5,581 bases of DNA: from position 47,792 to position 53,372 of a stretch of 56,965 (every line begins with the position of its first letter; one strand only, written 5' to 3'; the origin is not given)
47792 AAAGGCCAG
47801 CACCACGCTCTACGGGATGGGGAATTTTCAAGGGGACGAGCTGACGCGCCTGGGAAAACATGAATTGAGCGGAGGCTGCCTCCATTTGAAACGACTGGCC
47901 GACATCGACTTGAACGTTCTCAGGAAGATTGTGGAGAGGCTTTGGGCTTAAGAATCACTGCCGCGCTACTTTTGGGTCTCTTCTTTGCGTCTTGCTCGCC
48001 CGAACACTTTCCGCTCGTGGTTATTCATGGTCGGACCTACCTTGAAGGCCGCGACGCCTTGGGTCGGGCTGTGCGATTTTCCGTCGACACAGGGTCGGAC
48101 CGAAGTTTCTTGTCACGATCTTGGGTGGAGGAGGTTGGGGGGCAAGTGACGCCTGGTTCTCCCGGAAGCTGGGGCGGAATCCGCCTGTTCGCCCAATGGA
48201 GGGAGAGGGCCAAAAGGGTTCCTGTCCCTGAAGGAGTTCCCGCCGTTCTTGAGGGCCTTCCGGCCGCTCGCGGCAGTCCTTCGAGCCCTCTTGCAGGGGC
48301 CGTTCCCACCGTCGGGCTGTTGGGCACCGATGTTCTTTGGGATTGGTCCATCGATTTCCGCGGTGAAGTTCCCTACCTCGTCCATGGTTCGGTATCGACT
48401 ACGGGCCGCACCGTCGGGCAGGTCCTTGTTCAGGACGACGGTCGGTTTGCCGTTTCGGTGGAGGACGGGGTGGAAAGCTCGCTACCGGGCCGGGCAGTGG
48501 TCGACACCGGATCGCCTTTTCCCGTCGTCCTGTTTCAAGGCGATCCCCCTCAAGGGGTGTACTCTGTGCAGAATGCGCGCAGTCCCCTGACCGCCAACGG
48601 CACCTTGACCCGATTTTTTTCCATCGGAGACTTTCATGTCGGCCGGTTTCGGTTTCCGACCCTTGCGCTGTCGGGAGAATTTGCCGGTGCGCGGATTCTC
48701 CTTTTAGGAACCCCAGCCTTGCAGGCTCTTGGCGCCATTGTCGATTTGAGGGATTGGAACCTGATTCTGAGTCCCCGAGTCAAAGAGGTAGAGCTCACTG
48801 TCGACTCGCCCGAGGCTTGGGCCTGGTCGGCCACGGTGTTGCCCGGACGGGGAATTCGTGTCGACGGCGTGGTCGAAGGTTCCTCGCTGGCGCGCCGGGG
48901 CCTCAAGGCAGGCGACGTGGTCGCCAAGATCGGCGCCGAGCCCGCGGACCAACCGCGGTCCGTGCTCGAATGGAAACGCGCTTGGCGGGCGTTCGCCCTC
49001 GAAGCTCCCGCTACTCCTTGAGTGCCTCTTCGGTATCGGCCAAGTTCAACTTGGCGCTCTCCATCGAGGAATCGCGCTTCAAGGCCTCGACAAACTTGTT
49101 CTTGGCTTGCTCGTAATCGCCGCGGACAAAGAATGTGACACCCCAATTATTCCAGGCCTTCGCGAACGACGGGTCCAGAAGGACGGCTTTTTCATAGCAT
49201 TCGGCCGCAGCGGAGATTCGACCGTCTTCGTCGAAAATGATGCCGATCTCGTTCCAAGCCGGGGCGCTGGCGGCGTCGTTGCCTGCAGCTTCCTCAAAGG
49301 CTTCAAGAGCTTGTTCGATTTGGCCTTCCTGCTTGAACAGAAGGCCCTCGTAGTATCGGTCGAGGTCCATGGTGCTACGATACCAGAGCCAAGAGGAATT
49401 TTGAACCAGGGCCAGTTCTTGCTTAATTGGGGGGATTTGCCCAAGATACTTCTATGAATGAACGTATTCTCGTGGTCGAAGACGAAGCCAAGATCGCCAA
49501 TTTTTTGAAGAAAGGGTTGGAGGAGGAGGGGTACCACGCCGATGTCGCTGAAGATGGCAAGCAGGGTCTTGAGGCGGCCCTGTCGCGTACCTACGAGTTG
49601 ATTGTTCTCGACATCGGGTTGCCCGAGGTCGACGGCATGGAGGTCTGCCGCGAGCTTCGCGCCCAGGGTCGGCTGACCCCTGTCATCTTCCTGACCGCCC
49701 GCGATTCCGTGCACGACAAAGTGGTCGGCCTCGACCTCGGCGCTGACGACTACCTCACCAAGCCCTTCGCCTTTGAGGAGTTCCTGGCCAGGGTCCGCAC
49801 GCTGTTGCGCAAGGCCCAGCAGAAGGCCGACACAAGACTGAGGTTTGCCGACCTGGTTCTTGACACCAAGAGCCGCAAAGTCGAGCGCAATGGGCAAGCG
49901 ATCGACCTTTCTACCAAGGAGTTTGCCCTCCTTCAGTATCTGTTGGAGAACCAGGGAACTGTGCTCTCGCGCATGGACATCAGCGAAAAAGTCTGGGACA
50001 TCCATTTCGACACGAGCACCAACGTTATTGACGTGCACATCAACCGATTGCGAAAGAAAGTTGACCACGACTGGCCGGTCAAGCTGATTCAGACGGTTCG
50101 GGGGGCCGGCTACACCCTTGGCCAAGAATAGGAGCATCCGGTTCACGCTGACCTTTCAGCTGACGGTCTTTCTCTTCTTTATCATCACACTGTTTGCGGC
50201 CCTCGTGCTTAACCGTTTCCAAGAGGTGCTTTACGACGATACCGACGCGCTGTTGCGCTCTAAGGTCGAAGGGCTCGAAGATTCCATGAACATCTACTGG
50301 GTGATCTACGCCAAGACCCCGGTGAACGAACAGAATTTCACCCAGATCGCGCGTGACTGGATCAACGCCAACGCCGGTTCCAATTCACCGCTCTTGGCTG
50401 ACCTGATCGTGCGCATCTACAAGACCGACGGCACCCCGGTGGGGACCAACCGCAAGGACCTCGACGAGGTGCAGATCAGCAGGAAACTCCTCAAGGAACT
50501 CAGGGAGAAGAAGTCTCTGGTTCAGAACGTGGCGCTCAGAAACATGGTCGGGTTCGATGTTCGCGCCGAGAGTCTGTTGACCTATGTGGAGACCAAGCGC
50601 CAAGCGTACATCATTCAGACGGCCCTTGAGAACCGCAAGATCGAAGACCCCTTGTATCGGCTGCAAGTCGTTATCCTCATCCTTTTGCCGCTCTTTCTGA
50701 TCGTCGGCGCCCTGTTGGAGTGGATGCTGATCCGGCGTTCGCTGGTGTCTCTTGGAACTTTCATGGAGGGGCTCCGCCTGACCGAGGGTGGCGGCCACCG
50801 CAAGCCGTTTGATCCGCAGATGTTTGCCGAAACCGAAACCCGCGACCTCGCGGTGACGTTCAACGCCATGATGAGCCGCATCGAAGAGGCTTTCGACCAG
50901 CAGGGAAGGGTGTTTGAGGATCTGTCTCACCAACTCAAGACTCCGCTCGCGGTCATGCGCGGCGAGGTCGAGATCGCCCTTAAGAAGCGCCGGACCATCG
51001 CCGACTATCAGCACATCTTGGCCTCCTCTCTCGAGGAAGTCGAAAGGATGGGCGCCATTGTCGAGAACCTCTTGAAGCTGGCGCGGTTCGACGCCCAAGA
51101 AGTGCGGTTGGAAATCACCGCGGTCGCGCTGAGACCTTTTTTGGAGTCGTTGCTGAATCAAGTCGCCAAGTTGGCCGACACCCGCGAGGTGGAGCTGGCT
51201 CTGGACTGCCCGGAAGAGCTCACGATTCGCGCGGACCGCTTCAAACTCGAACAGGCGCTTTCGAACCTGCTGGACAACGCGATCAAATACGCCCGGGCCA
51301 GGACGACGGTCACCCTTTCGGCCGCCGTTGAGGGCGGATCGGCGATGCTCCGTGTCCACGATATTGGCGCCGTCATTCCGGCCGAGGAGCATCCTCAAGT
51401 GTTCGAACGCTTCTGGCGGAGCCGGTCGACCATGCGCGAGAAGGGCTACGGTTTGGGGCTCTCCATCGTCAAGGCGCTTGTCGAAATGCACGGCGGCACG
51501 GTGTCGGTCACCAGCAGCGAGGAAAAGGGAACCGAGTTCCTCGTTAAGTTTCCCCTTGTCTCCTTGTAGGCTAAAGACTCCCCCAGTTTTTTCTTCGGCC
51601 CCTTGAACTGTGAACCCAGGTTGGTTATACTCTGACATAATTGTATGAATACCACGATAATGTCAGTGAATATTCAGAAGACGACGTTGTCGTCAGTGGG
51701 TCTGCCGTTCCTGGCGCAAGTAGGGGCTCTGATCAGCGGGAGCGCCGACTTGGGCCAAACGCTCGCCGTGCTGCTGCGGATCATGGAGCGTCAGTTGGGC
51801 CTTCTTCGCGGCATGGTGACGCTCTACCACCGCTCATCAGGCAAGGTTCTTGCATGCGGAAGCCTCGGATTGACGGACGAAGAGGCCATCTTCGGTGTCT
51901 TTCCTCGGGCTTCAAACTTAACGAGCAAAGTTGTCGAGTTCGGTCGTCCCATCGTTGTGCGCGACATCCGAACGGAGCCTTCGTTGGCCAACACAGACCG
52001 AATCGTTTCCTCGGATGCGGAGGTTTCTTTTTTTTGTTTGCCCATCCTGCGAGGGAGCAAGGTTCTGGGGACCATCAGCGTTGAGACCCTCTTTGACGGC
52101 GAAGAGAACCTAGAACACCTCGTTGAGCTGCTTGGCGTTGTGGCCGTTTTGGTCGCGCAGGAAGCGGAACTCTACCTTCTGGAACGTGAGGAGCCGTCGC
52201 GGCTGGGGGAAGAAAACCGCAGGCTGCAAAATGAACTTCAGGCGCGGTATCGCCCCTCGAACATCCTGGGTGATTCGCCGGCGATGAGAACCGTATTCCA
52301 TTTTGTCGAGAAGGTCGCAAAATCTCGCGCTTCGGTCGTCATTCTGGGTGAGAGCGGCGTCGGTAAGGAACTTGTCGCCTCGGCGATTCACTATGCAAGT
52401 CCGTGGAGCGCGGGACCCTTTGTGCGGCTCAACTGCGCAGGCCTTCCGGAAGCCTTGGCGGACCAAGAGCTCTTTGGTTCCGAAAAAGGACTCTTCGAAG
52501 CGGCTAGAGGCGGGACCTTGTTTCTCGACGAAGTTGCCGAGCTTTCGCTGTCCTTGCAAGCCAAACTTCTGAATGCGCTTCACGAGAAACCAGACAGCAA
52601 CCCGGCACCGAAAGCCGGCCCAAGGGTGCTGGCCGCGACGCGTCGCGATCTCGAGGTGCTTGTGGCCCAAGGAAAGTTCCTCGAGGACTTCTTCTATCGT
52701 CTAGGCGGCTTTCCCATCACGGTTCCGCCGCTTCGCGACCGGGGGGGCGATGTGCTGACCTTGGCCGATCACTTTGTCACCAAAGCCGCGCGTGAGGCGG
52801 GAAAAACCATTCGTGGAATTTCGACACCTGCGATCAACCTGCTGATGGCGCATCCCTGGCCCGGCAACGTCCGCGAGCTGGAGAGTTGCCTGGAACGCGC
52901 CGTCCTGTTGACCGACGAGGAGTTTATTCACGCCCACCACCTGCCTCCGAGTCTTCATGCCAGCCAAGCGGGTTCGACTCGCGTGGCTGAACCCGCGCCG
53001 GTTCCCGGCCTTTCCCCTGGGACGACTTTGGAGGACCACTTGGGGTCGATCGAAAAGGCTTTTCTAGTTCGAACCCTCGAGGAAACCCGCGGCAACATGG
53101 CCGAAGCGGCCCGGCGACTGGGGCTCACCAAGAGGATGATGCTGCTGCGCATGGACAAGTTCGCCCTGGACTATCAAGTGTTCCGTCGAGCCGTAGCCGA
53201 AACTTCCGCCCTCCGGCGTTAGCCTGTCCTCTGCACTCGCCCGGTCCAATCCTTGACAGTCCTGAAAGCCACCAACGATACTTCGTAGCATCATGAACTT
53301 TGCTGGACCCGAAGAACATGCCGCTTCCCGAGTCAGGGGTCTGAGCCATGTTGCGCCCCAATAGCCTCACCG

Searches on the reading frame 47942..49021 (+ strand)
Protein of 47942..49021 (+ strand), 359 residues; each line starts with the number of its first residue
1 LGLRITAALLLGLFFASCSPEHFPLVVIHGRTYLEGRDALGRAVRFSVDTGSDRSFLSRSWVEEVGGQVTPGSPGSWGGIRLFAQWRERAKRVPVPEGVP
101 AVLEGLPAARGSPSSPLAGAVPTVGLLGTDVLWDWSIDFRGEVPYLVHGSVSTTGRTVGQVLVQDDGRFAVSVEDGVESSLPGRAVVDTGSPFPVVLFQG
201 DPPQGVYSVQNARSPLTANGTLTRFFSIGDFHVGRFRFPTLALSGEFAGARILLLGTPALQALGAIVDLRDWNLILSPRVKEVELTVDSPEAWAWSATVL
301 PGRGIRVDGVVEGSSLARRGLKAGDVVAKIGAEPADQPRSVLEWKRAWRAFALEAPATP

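Call 15: search_protein_families(library=pfam, proteins=[window:47942-49021:+], max_evalue=0.001)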
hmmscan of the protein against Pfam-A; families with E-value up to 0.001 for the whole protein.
window:47942-49021:+ (359 aa): 1 family
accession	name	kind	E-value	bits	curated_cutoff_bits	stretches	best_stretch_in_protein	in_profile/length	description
PF13650.11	Asp_protease_2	-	3.2e-05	25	24.3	0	41-73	7-39/90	Aspartyl protease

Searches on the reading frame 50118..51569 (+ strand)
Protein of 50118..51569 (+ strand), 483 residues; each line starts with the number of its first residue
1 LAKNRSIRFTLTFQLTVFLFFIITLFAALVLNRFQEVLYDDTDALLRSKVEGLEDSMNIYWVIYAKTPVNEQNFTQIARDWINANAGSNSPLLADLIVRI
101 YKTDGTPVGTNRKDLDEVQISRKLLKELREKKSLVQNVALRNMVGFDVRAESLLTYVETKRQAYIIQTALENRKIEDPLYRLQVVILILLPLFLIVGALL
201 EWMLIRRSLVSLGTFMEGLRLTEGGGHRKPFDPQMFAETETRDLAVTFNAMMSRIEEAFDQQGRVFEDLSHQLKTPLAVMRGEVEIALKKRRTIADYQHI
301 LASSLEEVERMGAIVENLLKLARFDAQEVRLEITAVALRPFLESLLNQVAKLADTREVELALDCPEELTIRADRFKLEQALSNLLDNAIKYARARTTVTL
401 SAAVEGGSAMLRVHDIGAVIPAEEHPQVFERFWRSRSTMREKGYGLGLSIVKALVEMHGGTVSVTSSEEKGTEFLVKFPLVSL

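Call 15: search_protein_families(library=pfam, proteins=[window:50118-51569:+], max_evalue=0.001)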
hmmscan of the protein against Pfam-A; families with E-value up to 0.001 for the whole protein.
window:50118-51569:+ (483 aa): 3 families
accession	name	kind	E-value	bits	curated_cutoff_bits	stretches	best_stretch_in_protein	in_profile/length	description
PF02518.31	HATPase_c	-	4.2e-28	98.4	26.4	1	373-480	2-109/111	Histidine kinase-, DNA gyrase B-, and HSP90-like ATPase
PF00512.31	HisKA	-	9.9e-14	51.6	26.9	1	262-326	2-65/66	His Kinase A (phospho-acceptor) domain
PF14501.12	HATPase_c_5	-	0.0001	22.6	22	1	377-469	6-93/102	GHKL domain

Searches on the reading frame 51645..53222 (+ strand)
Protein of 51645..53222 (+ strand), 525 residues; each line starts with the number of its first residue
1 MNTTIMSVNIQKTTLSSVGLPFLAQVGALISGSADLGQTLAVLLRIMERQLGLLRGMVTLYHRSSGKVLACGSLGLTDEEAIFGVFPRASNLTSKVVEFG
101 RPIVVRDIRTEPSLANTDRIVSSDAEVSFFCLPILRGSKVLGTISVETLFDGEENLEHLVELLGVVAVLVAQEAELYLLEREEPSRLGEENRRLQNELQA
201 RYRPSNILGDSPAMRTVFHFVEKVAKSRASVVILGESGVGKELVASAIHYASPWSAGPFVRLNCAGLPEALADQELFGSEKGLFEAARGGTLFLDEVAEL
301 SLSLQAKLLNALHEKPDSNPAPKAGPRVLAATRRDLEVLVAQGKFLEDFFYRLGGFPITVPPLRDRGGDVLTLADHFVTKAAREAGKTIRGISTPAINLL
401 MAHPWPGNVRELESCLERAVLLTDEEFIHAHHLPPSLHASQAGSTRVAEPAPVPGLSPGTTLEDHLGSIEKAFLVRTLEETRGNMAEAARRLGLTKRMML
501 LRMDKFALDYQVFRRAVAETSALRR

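Call 15: search_protein_families(library=pfam, proteins=[window:51645-53222:+], max_evalue=0.001)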
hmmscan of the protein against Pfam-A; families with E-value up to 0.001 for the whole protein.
window:51645-53222:+ (525 aa): 6 families
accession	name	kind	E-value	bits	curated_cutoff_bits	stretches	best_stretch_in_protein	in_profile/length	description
PF00158.32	Sigma54_activat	-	7.8e-41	140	20.2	1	207-358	1-167/168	Sigma-54 interaction domain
PF25601.1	AAA_lid_14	-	3.4e-26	91.3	27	1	364-446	1-83/87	AAA+ ATPase lid domain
PF14532.12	Sigma54_activ_2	-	8.3e-20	71.9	25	1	208-363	1-138/138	Sigma-54 interaction domain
PF01590.32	GAF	-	5.3e-08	33.9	22.4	1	35-172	1-131/133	GAF domain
PF13185.12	GAF_2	-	7.5e-08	33.1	28.6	1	34-169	2-134/136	GAF domain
PF02954.25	HTH_8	-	2.9e-07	30.6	22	1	468-506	4-42/42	Bacterial regulatory protein, Fis family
